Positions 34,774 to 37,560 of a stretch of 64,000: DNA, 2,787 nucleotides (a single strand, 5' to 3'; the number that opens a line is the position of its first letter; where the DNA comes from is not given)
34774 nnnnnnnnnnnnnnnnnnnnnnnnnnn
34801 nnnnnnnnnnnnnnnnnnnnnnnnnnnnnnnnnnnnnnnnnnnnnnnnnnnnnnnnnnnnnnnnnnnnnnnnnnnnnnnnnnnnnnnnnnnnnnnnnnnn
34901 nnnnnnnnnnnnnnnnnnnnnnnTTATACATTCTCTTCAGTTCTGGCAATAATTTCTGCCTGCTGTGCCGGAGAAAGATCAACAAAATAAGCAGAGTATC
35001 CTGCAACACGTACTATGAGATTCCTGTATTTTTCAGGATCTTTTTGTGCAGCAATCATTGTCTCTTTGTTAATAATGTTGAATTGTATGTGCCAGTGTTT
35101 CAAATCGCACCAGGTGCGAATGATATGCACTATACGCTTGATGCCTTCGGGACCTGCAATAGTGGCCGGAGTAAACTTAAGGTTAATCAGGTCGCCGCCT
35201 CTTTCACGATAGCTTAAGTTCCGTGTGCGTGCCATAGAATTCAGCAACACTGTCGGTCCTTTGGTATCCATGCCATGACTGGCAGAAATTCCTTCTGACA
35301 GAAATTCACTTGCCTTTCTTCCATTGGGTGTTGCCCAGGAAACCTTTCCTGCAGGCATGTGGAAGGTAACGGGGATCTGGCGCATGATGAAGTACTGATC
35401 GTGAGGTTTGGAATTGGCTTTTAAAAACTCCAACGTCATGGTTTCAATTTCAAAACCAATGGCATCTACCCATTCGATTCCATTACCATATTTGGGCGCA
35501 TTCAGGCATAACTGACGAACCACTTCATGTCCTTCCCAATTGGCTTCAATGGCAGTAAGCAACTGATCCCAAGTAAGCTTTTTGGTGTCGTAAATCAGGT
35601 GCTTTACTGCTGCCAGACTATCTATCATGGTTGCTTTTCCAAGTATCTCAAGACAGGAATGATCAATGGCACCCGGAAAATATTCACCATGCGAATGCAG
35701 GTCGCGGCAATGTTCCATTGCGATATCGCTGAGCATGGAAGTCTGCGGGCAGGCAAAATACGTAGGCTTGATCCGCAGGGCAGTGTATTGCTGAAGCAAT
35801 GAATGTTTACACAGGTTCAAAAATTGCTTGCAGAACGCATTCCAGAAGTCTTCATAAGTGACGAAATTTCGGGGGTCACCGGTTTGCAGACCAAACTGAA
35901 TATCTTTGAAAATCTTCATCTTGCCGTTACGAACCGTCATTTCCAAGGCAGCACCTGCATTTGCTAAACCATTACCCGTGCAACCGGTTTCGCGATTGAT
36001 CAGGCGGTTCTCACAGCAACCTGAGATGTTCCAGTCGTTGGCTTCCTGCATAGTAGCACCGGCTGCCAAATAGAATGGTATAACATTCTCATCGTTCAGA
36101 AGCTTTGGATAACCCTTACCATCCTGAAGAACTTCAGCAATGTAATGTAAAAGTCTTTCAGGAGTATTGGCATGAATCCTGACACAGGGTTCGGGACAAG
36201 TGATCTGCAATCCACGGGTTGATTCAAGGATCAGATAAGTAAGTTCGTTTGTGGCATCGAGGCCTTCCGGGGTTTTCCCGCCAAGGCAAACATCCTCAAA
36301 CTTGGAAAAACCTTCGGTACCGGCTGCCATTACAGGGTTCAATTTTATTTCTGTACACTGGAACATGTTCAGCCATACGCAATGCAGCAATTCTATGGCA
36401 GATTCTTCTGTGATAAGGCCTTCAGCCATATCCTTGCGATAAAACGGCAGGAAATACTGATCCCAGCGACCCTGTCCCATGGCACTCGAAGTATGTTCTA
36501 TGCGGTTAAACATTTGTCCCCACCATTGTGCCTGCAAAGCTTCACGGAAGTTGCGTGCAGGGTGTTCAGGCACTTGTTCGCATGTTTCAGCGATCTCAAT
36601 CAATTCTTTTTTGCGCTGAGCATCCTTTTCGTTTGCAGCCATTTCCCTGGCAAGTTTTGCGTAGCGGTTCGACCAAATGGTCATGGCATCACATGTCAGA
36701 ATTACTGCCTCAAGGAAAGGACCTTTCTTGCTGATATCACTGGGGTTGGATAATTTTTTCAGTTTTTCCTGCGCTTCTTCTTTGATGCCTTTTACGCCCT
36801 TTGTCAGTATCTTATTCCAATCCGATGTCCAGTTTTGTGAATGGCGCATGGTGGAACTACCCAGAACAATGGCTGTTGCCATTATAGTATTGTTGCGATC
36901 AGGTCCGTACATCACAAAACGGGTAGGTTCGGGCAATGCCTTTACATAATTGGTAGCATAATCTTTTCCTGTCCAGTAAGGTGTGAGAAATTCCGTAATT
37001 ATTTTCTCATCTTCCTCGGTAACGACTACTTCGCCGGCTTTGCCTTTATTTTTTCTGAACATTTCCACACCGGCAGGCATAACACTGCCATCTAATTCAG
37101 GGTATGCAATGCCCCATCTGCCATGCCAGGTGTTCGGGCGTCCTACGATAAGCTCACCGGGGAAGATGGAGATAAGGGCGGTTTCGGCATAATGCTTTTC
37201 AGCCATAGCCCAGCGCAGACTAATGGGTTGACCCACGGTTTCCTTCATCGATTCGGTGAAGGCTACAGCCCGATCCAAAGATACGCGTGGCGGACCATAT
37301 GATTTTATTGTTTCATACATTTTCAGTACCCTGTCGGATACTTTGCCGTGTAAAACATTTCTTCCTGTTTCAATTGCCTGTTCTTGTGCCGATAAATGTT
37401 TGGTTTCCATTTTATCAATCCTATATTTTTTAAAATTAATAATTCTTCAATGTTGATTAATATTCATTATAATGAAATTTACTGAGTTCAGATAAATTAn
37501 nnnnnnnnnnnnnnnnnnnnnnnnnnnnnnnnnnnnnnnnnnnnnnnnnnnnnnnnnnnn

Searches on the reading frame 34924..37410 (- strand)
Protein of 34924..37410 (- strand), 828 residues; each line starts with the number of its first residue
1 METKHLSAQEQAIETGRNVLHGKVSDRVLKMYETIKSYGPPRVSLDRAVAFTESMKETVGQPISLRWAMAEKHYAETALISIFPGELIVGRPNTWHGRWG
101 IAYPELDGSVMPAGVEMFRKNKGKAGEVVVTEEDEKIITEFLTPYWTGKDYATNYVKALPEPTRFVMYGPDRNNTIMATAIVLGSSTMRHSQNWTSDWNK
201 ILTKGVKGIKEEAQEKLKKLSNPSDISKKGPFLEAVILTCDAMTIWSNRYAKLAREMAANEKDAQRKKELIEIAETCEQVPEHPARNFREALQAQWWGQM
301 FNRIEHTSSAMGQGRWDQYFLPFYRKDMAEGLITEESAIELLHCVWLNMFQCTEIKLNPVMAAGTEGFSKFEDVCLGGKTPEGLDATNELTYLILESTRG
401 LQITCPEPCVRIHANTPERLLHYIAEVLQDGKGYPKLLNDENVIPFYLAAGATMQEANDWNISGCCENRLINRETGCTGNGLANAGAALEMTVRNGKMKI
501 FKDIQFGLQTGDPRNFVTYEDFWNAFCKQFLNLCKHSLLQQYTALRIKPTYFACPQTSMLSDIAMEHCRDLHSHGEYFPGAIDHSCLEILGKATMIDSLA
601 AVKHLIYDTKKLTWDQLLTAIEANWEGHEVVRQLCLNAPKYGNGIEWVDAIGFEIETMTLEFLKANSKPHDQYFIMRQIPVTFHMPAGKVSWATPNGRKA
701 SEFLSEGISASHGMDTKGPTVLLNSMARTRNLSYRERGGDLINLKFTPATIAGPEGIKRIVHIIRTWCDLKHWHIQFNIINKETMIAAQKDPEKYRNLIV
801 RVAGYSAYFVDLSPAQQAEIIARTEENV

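Call 9: search_solved_structures(query=window:34924-37410:-, max_evalue=1e-10)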
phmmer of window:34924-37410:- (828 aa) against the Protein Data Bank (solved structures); distinct sequences matched with E-value up to 1e-10: 33.
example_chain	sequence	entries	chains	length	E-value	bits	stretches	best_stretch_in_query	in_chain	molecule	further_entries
5ymr_B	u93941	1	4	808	9.3e-236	787.9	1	25-827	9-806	Formate acetyltransferase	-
7kq3_A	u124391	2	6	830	9.5e-226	754.8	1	15-825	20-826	Isethionate sulfite-lyase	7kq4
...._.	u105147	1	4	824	1.1e-225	754.5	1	6-825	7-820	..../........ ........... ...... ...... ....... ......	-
9f3w_A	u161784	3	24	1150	4.8e-145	487.9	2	40-824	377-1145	Choline trimethylamine-lyase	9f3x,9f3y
8id1_A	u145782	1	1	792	8.1e-126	424.2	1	25-825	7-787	Formate C-acetyltransferase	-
6vxc_A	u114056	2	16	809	1.3e-123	416.9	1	26-826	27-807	Trans-4-hydroxy-L-proline dehydratase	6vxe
8iof_A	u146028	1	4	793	4.7e-123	415.1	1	36-825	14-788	Benzylsuccinate synthase alpha subunit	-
1r8w_A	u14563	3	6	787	3.6e-122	412.2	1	40-826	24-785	glycerol dehydratase | B12-independent glycerol dehydratase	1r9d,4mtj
5i2a_A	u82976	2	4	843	9e-120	404.2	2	25-625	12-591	Diol-dehydratase | Diol dehydratase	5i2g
5a0u_A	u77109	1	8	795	1e-119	404.1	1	40-824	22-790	CHOLINE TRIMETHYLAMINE LYASE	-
5a0z_A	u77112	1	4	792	1.1e-119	404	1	41-824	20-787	CHOLINE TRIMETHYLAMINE LYASE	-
5fau_A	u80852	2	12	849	1.2e-114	387.3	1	26-824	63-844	Choline trimethylamine-lyase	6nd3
9ht9_A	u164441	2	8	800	1.7e-114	386.8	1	30-824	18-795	Choline trimethylamine-lyase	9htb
9r0v_A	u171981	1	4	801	1.7e-114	386.8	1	30-824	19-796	Choline trimethylamine-lyase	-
5fay_A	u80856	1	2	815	1.7e-114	386.8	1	30-824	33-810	Choline trimethylamine-lyase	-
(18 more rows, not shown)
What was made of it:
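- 34924..37410 (-): GRE2, intact, 828 aa. Lies in the IslA/IseG/HpsG-like sulfonate C-S lyase clade. PDB matches 5ymr at 788 bits, 7kq3 at 755 and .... at 754 (call 9).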

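Call 22: search_protein_families(library=ncbifam, proteins=[window:34924-37410:-], max_evalue=0.00001)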
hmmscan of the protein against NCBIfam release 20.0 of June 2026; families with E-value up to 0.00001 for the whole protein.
window:34924-37410:- (828 aa): 12 families
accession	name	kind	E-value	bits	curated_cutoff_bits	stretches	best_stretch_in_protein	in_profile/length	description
NF048011.1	SfplDhtHpsGDes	equivalog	4.3e-290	964.7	1000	1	9-827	3-820/821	(2S)-3-sulfopropanediol dehydratase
TIGR01774.1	PFL2-3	subfamily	1.5e-156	522.9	678.2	1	24-826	2-784/786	formate C-acetyltransferase/glycerol dehydratase family glycyl radical enzyme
NF043068.1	glycl_HYPD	equivalog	3.7e-142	475.1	1100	1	38-827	13-783/784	trans-4-hydroxy-L-proline dehydratase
TIGR04394.1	choline_CutC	equivalog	4.3e-142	475.3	1050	1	40-824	16-784/789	choline trimethylamine-lyase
NF048009.1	SfplDhtHpfGKleb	equivalog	7.5e-118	394.8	1000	1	42-825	41-821/824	(2S)-3-sulfopropanediol dehydratase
NF007437.0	PRK09983.1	equivalog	1.1e-116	390.8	1109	1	42-826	18-763/765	formate C-acetyltransferase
NF033718.1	indole_decarb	equivalog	1.2e-106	357.9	1100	2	43-625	47-644/868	indoleacetate decarboxylase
NF033715.1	glycyl_HPDL_Lrg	equivalog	7.4e-87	292.1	1150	2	173-625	206-678/901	4-hydroxyphenylacetate decarboxylase large subunit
TIGR01255.1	pyr_form_ly_1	equivalog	3.6e-21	75.3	994.2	1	589-825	511-740/744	formate C-acetyltransferase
NF038360.1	rad_fix_GrcA3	exception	7.8e-16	57.9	158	1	757-824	6-73/78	autonomous glycyl radical cofactor GrcA3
NF008341.1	PRK11127.1-1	equivalog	2.6e-12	46.6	145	1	773-824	24-75/80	autonomous glycyl radical cofactor GrcA2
TIGR04365.1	spare_glycyl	equivalog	1.1e-09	38.6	170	1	774-824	71-121/126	autonomous glycyl radical cofactor GrcA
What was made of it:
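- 34924..37410 (-): NF048011 scores 964.7 against a cutoff of 1000 (call 22).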

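Call 42: search_solved_structures(query=window:34924-37410:-, max_evalue=1e-200, show_alignments=3)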
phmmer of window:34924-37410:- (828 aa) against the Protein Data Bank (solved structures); distinct sequences matched with E-value up to 1e-200: 3.
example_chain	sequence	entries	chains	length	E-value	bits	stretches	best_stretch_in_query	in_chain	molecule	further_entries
5ymr_B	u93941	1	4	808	9.3e-236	787.9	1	25-827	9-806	Formate acetyltransferase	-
7kq3_A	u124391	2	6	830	9.5e-226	754.8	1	15-825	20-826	Isethionate sulfite-lyase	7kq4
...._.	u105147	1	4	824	1.1e-225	754.5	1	6-825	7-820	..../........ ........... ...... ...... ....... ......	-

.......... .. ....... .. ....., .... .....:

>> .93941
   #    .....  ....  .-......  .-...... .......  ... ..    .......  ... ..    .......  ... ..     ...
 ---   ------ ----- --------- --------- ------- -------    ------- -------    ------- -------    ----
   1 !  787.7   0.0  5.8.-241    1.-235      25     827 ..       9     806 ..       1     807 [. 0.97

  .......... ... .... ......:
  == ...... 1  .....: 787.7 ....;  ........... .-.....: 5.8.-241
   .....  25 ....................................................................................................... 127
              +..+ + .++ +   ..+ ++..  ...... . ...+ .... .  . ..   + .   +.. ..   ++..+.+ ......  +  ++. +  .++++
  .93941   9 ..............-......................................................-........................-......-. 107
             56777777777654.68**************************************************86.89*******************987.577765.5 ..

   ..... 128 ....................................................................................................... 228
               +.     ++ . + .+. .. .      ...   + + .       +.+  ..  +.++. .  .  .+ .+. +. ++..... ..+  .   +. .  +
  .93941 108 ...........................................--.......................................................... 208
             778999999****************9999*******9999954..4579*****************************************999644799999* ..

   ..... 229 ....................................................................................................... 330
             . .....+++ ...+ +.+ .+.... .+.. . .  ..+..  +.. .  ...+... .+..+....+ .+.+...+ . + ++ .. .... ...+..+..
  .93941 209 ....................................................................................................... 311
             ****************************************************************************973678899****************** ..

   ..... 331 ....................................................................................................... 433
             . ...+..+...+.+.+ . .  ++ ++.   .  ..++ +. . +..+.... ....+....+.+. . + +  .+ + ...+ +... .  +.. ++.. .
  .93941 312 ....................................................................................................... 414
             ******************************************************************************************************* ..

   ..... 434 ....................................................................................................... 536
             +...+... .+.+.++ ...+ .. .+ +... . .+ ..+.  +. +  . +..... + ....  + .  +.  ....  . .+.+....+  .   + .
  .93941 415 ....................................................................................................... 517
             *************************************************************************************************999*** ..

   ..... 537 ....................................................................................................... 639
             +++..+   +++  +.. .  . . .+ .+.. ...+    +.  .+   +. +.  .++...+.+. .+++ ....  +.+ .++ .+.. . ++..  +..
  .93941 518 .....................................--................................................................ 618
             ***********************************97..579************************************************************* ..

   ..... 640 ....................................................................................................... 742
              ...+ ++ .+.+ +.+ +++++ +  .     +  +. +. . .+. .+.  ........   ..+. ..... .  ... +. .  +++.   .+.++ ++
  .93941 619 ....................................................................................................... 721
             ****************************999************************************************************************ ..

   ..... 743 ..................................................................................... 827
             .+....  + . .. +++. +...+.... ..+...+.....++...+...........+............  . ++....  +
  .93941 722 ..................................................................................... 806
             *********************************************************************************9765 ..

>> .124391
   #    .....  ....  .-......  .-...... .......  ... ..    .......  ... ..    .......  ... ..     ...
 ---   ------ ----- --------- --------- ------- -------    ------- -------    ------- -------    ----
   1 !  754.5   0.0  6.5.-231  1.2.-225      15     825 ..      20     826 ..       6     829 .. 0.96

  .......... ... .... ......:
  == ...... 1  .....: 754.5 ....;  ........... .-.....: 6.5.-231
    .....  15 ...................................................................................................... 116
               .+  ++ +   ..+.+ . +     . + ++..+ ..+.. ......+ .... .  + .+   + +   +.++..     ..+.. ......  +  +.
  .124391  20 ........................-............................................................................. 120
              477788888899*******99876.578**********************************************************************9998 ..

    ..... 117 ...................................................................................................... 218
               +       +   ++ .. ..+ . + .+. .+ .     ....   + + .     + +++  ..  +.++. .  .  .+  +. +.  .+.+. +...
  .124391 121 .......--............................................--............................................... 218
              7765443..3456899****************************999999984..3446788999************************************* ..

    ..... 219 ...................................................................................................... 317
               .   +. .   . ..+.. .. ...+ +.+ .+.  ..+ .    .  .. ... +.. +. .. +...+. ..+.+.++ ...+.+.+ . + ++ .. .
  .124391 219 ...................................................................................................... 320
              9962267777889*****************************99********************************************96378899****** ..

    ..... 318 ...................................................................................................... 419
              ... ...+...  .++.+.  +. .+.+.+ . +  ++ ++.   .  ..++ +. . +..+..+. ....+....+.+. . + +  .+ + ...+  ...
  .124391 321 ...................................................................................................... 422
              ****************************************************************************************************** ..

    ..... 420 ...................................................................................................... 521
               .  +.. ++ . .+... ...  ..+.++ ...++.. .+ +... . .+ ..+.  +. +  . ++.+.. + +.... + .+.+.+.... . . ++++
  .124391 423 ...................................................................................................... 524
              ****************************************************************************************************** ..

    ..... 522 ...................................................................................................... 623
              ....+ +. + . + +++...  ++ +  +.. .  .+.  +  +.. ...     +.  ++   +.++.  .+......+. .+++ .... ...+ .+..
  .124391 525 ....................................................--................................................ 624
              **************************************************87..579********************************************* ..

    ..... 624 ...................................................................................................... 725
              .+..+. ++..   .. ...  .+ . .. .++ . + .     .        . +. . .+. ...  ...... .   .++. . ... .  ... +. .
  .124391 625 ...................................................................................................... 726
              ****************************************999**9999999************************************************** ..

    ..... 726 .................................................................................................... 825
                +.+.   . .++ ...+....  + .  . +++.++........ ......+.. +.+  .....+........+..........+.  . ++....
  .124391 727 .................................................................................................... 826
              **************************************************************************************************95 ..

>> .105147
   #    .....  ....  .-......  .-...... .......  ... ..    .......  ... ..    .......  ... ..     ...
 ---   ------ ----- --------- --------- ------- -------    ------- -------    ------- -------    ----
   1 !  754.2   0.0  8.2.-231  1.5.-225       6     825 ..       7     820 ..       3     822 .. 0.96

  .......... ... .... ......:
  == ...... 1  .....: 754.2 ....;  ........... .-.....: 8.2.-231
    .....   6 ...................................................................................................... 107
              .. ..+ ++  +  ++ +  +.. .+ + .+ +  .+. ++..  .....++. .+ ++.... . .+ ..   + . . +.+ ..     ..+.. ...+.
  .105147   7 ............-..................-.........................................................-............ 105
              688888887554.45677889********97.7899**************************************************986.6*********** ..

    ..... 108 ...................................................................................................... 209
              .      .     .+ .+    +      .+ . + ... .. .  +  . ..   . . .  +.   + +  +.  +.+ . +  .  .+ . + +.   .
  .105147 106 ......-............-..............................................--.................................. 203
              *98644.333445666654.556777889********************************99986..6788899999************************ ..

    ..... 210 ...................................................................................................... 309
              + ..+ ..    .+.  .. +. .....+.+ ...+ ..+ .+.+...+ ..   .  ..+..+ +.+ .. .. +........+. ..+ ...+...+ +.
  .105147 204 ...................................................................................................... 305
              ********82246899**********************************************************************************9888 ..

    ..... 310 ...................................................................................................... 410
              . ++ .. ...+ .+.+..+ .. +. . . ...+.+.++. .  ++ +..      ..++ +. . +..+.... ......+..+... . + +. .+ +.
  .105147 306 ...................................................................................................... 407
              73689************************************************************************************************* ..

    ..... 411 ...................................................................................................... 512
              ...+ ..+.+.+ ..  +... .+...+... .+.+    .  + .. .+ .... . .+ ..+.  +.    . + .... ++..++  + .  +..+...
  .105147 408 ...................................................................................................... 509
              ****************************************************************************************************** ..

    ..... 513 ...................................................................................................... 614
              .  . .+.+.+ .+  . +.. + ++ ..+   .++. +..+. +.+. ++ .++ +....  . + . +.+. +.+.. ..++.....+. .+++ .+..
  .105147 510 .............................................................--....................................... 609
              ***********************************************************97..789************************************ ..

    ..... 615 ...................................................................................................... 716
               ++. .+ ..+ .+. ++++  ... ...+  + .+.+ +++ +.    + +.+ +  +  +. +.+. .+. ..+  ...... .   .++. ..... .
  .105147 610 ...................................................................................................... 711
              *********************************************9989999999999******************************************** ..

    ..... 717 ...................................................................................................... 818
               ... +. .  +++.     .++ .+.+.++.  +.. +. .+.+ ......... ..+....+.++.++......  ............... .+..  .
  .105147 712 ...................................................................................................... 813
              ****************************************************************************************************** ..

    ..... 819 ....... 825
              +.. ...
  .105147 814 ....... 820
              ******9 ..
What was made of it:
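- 34924..37410 (-): CXE and both Arg residues are kept; the Gln is replaced by Asn (call 42).
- On GRE 1,2-eliminases and isomerases: GRE2 does meet this feature (call 42).
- On C-S cleaving GREs (IslA/IseG/HpsG): For GRE2, the R189 and R678 equivalents are kept and Q193 is Asn with a Gln one position earlier (call 42).
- Closest known: Isethionate sulfite-lyase IslA/IseG and DHPS sulfolyase HpsG, with their activases. Same: It keeps the CXE motif, both sulfonate-anchoring arginines and the glycyl fingerprint (calls 9 and 42).
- Closest known: Isethionate sulfite-lyase IslA/IseG and DHPS sulfolyase HpsG, with their activases. Different: It has Asn in place of the anchoring Gln (RHSQNW versus RSSIQW) (calls 22 and 42).
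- GRE2 in the C-S lyase clade (calls 9, 22, 42).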

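Call 63: find_related_loci(query=window:34924-37407:-, collection=metagenome_contigs, flank=7000)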
Query window:34924-37407:- (827 aa) in metagenome_contigs; peptide patterns used: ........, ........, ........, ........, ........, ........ (x = any residue, [..] = any of these).
64 stretches matched a pattern; 54 encode a relative of the query (tblastn E <= 1e-3); 53 distinct loci.
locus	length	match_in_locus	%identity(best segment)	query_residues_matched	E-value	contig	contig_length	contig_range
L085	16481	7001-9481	75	1-827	0e+0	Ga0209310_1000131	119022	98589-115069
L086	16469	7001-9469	75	5-827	0e+0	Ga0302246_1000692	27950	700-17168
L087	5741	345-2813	76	5-827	0e+0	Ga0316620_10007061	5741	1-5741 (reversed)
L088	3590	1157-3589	76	5-815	0e+0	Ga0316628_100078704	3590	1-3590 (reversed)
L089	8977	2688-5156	74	5-827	0e+0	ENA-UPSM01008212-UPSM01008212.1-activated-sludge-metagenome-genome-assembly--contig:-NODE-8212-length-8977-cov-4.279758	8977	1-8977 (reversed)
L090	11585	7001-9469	74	5-827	0e+0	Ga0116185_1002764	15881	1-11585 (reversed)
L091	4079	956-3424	76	5-827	0e+0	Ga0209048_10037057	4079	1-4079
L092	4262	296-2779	73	1-827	0e+0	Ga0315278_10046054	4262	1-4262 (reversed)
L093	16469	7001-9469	74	5-827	0e+0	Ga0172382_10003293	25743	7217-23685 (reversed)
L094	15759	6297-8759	74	5-825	0e+0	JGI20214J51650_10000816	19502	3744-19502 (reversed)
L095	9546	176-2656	72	2-827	0e+0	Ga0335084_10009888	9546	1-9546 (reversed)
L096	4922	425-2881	72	5-824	0e+0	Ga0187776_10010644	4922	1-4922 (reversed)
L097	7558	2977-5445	70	5-827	0e+0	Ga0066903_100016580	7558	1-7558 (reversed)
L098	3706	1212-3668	71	5-824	0e+0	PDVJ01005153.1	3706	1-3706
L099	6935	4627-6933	75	5-773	0e+0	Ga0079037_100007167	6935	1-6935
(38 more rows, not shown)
